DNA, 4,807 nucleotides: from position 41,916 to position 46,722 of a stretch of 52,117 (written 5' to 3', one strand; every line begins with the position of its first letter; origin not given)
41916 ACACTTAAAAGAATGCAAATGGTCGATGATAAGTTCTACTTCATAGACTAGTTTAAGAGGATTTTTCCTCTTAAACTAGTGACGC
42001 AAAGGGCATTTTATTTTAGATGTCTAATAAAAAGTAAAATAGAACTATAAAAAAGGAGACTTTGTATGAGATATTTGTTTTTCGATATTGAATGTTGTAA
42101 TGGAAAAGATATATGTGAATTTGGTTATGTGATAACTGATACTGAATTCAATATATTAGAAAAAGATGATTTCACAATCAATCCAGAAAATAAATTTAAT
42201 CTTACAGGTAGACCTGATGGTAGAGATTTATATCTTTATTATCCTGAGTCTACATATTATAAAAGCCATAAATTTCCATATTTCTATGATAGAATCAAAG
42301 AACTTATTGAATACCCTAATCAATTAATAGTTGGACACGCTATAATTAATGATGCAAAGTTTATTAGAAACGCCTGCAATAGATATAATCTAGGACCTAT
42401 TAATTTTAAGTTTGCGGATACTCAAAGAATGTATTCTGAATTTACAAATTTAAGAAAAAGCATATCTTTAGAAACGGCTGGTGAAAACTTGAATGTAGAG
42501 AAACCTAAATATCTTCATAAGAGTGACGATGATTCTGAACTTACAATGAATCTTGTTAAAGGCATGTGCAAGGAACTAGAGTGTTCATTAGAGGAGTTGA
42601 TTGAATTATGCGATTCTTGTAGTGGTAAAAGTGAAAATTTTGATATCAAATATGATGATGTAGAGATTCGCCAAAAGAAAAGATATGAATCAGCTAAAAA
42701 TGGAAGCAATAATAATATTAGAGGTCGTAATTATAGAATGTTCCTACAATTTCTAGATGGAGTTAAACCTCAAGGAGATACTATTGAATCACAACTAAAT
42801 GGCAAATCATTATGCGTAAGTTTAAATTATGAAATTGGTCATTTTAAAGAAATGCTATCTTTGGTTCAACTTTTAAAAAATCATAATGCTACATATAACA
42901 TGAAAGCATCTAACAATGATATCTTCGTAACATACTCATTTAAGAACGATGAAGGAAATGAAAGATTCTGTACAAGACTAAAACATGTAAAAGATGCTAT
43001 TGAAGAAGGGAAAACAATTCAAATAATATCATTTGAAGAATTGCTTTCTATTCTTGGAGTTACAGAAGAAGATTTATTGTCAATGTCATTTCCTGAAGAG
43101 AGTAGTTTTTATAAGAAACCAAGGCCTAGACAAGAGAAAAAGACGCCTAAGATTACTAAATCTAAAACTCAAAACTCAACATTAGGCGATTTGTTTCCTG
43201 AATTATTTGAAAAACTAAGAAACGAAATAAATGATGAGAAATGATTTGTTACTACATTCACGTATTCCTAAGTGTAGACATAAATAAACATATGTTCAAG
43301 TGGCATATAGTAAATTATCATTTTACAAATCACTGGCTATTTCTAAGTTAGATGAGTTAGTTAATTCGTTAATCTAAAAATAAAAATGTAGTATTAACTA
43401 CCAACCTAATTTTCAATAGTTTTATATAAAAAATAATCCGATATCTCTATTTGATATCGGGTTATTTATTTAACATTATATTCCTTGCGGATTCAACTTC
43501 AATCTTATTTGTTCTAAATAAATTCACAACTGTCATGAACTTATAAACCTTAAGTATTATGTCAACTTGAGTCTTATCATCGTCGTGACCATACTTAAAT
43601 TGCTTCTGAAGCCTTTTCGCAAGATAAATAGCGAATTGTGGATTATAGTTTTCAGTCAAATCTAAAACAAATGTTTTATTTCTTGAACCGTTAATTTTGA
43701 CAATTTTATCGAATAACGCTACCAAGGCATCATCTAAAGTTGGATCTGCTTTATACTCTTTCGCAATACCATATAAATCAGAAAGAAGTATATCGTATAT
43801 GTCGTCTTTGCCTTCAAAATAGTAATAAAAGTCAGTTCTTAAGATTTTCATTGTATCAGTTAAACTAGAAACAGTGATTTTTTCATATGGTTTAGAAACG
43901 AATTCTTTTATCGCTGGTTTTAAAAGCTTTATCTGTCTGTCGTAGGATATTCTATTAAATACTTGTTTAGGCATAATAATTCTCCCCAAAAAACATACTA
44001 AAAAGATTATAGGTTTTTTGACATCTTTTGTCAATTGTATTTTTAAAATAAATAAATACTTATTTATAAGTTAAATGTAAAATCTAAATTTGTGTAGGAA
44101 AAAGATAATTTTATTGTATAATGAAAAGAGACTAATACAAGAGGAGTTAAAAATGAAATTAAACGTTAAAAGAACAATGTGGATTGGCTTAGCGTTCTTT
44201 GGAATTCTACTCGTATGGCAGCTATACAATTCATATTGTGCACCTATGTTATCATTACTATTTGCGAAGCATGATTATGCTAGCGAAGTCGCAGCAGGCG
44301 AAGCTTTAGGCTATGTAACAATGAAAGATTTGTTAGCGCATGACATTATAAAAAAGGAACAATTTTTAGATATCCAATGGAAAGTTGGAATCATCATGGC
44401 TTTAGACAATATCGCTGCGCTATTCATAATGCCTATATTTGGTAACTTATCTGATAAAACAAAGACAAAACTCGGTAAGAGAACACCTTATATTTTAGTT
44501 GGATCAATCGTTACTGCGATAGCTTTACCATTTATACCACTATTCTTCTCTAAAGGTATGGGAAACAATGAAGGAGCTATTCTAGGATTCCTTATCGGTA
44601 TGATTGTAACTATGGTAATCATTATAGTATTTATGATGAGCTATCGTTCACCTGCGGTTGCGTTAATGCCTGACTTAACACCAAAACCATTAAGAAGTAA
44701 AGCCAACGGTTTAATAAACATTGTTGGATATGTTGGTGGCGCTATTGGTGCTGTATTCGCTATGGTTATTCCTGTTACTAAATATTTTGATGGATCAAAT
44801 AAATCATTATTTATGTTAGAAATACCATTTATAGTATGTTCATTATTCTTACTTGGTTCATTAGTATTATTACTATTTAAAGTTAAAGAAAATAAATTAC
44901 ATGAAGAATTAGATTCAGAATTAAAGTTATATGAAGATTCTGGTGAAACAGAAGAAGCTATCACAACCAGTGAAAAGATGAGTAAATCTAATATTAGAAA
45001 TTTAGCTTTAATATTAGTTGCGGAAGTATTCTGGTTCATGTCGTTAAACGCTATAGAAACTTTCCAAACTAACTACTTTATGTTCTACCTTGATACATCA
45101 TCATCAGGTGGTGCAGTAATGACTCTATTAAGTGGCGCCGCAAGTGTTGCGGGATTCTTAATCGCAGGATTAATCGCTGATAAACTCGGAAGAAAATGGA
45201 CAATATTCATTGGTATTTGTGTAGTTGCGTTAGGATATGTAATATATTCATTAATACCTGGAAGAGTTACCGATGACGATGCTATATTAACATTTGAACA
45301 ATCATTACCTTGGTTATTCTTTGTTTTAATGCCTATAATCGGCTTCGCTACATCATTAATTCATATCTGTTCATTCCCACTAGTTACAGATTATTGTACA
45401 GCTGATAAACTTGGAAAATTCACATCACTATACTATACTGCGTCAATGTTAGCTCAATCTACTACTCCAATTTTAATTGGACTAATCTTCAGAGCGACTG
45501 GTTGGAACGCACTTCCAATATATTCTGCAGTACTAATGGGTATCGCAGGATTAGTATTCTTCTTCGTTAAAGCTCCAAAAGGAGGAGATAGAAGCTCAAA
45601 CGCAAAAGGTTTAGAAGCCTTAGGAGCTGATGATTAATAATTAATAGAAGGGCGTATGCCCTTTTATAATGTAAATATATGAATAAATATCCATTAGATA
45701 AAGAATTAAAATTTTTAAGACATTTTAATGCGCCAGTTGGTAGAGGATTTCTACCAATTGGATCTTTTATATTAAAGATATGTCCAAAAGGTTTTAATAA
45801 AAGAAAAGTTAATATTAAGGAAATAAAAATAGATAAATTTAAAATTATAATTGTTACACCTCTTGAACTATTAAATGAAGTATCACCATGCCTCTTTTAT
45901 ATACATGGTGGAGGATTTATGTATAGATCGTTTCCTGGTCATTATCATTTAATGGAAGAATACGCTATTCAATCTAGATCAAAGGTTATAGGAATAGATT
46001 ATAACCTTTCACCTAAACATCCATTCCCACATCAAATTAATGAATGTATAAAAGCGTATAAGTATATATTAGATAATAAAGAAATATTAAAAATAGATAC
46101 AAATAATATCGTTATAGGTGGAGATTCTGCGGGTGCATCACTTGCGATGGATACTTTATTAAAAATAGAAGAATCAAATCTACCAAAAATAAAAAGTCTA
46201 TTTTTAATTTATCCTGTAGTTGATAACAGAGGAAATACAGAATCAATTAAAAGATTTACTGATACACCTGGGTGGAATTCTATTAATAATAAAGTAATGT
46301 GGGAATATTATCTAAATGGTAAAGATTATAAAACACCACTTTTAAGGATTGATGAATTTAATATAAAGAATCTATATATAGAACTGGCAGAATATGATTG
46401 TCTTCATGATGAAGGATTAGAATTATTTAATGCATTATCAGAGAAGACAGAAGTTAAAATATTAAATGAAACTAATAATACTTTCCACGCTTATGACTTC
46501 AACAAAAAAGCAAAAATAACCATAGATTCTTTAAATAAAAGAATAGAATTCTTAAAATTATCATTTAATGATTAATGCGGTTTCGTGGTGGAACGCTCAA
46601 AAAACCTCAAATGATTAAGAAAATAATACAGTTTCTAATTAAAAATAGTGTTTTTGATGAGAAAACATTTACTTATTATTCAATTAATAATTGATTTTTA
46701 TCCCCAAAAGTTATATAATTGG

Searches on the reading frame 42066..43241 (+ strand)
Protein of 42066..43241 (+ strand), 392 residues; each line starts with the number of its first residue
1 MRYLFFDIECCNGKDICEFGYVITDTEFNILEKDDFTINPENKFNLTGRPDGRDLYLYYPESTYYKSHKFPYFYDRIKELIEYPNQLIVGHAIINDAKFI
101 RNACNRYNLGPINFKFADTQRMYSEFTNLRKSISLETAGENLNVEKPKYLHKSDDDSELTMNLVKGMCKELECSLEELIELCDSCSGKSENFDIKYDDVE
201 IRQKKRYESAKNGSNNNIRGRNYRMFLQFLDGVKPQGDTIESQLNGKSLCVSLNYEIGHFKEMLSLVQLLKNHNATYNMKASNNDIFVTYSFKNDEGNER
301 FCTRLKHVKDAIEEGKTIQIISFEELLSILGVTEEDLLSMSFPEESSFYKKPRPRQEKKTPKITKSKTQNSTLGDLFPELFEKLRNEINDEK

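Call 23: search_protein_families(library=pfam, proteins=[window:42066-43241:+], max_evalue=0.001)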
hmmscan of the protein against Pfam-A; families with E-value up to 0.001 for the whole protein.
window:42066-43241:+ (392 aa): 2 families
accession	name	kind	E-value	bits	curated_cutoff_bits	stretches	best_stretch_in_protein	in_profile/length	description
PF00929.31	RNase_T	-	3.9e-06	27.9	24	1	14-163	16-163/164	Exonuclease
PF21762.3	DEDDh_C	-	4.3e-06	27.5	27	1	84-167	106-188/188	DNA polymerase III subunit epsilon-like, C-terminal domain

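Call 52: search_protein_families(library=padloc, proteins=[window:42066-43241:+], max_evalue=0.001)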
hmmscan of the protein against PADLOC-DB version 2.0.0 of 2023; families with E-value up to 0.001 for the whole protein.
window:42066-43241:+ (392 aa): 1 family
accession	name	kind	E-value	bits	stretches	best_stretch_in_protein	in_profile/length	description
PDLC01247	DEDDh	-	3.5e-09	35.4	1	6-164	3-138/139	"CAS-I,CAS-II,CAS-III,CAS-IV,CAS-V,CAS-VI; associated"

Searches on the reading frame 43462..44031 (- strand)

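Call 66: search_protein_families(library=pfam, proteins=[window:43462-44031:-], max_evalue=0.001)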
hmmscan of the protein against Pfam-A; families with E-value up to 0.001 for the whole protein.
window:43462-44031:- (189 aa): 1 family
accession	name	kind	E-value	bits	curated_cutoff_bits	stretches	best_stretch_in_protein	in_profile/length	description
PF00440.29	TetR_N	-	0.00053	20.2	24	1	36-79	1-44/47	Bacterial regulatory proteins, tetR family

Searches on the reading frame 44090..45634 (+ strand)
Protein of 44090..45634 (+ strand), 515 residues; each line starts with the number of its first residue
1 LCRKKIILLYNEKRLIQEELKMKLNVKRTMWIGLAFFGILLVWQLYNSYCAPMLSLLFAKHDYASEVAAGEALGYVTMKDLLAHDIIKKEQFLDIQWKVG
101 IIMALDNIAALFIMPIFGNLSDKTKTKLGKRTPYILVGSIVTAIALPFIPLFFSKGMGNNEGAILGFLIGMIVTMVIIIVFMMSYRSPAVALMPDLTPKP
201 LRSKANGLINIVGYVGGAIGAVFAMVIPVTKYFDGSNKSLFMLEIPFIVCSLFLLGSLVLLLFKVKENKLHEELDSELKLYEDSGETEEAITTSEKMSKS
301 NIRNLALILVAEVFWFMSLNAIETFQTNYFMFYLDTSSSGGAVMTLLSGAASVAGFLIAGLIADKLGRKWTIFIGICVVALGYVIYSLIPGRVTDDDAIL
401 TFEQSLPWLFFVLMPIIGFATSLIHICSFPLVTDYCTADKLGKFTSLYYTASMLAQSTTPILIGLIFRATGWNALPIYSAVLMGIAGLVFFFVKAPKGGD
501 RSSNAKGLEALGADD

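Call 23: search_protein_families(library=pfam, proteins=[window:44090-45634:+], max_evalue=0.001)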
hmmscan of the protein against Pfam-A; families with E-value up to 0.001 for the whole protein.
window:44090-45634:+ (515 aa): 4 families
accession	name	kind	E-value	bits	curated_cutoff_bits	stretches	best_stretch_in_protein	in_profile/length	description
PF07690.21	MFS_1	-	5.8e-37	127.8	33.4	2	99-391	34-290/347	Major Facilitator Superfamily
PF13347.12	MFS_2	-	1.7e-20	73.5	27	1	98-472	34-386/427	MFS/sugar transport protein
PF03209.21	PUCC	-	3.4e-09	36.7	21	1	99-442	17-335/401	PUCC protein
PF00083.30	Sugar_tr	-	5.7e-08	32.5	22.3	1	195-498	129-442/452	Sugar (and other) transporter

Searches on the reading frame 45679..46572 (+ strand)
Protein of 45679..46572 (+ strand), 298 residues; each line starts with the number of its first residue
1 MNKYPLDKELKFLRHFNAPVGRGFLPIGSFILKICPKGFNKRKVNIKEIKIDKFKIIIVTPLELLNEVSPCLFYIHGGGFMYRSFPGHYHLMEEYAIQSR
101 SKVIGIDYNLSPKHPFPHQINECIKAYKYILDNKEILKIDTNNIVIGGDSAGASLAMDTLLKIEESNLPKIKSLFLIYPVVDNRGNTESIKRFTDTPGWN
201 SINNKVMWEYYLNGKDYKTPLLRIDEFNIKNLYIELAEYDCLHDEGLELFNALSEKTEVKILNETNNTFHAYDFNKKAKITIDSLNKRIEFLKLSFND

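Call 23: search_protein_families(library=pfam, proteins=[window:45679-46572:+], max_evalue=0.001)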
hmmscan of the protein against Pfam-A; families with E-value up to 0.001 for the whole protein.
window:45679-46572:+ (298 aa): 3 families
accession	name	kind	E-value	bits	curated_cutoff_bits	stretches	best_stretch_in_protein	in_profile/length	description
PF07859.19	Abhydrolase_3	-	1e-43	150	25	1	72-272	1-208/210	alpha/beta hydrolase fold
PF20434.5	BD-FAE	-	1.9e-16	60.7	26.8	1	69-164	13-111/215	BD-FAE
PF10340.15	Say1_Mug180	-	6.5e-12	45.4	21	1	38-222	92-280/374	Steryl acetyl hydrolase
